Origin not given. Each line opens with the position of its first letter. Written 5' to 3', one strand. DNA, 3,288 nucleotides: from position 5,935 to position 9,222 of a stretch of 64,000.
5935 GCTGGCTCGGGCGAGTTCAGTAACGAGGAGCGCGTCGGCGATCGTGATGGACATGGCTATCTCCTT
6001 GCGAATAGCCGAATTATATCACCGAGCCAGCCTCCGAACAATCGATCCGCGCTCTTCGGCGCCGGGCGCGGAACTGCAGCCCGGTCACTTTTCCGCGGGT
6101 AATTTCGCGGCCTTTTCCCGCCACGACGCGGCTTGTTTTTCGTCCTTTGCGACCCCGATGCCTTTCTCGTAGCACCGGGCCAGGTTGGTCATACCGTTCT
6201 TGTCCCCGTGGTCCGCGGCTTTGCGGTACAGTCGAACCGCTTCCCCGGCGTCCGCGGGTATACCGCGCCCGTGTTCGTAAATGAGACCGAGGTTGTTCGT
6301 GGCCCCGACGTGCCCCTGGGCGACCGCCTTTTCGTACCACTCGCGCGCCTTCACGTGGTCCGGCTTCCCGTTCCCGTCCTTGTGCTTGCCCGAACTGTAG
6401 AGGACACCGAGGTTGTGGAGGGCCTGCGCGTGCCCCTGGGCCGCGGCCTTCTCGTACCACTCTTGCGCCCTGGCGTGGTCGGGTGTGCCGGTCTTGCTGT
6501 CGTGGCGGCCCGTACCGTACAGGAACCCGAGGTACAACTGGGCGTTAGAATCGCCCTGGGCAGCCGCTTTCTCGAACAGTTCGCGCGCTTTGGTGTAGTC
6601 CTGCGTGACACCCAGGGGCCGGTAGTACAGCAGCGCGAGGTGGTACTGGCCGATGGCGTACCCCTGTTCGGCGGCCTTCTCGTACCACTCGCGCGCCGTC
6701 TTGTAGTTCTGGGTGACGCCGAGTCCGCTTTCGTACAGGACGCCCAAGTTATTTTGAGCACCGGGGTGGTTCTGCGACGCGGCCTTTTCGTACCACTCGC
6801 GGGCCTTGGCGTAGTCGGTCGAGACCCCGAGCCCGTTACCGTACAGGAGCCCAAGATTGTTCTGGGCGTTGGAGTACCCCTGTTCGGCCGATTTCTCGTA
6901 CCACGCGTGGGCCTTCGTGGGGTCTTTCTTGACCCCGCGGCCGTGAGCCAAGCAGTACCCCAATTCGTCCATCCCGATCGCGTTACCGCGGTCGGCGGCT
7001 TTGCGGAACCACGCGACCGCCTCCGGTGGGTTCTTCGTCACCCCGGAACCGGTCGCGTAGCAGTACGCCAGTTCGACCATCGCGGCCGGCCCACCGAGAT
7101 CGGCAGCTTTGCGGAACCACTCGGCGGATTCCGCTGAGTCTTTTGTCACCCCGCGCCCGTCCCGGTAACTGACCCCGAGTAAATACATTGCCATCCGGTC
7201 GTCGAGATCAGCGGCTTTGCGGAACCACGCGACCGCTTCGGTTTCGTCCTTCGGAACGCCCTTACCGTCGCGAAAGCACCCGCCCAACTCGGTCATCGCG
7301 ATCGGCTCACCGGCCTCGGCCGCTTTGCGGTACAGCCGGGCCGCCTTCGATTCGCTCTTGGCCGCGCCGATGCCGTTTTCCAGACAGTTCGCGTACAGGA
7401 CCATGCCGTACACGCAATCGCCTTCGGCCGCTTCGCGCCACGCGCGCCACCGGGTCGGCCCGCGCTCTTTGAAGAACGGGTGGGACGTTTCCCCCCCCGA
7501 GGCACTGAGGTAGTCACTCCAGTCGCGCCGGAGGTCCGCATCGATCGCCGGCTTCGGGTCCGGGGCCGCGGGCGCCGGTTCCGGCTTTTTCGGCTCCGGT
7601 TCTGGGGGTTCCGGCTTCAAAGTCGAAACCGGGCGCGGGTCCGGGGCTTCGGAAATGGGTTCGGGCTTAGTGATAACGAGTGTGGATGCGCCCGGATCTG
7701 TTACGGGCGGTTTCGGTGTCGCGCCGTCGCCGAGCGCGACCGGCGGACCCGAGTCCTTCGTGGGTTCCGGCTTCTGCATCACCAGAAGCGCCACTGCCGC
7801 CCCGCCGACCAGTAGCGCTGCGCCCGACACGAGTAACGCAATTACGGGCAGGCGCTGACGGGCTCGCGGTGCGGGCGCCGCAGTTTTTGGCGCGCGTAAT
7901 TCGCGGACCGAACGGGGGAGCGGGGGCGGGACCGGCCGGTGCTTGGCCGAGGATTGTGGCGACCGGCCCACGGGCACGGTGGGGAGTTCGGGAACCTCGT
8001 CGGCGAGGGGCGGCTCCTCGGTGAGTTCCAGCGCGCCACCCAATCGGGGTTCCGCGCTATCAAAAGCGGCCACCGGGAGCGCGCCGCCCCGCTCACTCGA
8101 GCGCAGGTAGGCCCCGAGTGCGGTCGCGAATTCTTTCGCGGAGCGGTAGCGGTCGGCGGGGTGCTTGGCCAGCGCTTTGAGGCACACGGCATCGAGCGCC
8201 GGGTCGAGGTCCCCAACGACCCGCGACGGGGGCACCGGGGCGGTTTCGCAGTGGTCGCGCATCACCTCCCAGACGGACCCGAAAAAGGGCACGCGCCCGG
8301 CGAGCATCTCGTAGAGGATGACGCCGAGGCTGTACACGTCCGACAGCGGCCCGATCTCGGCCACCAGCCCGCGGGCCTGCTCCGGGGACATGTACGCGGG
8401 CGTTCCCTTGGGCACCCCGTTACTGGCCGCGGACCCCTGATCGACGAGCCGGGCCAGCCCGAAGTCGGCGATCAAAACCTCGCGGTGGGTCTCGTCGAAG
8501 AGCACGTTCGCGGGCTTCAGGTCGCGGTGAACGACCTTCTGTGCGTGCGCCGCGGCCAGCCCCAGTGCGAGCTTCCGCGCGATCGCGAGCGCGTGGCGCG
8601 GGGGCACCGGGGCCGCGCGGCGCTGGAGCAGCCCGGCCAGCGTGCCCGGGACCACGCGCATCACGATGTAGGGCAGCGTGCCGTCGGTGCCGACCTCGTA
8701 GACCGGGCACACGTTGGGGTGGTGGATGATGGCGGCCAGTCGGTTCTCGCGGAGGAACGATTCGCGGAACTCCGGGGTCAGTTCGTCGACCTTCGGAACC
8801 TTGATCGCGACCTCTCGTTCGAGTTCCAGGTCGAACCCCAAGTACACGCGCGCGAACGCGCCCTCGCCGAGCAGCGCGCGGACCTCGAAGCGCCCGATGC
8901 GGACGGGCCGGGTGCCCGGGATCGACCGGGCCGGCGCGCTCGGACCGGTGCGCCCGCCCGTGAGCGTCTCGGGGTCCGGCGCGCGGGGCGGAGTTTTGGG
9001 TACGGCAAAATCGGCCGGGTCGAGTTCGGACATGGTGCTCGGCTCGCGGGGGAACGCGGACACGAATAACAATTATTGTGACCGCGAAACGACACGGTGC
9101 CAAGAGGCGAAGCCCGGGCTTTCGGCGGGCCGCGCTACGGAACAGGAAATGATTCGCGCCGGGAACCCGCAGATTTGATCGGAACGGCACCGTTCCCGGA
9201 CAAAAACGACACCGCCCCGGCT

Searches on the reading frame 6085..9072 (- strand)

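Call 82: search_protein_families(library=pfam, proteins=[window:6085-9072:-], max_evalue=0.001)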
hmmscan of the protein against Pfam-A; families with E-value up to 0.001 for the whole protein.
window:6085-9072:- (995 aa): 5 families
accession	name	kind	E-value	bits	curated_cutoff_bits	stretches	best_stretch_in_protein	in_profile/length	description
PF08238.18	Sel1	-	7.5e-118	381.3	30.7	12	772-805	3-36/36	Sel1 repeat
PF00069.31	Pkinase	-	4.9e-44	151.1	31.7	1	63-265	2-199/263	Protein kinase domain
PF07714.23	PK_Tyr_Ser-Thr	-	1.6e-30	106.7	23.1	1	64-266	3-208/258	Protein tyrosine and serine/threonine kinase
PF13432.12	TPR_16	-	2.3e-05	25.2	32.7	0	643-696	13-61/65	Tetratricopeptide repeat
PF20308.4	TPR-S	-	7.1e-05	23.8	27.6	0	789-883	1-92/102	Tetratricopeptide Repeats-Sensor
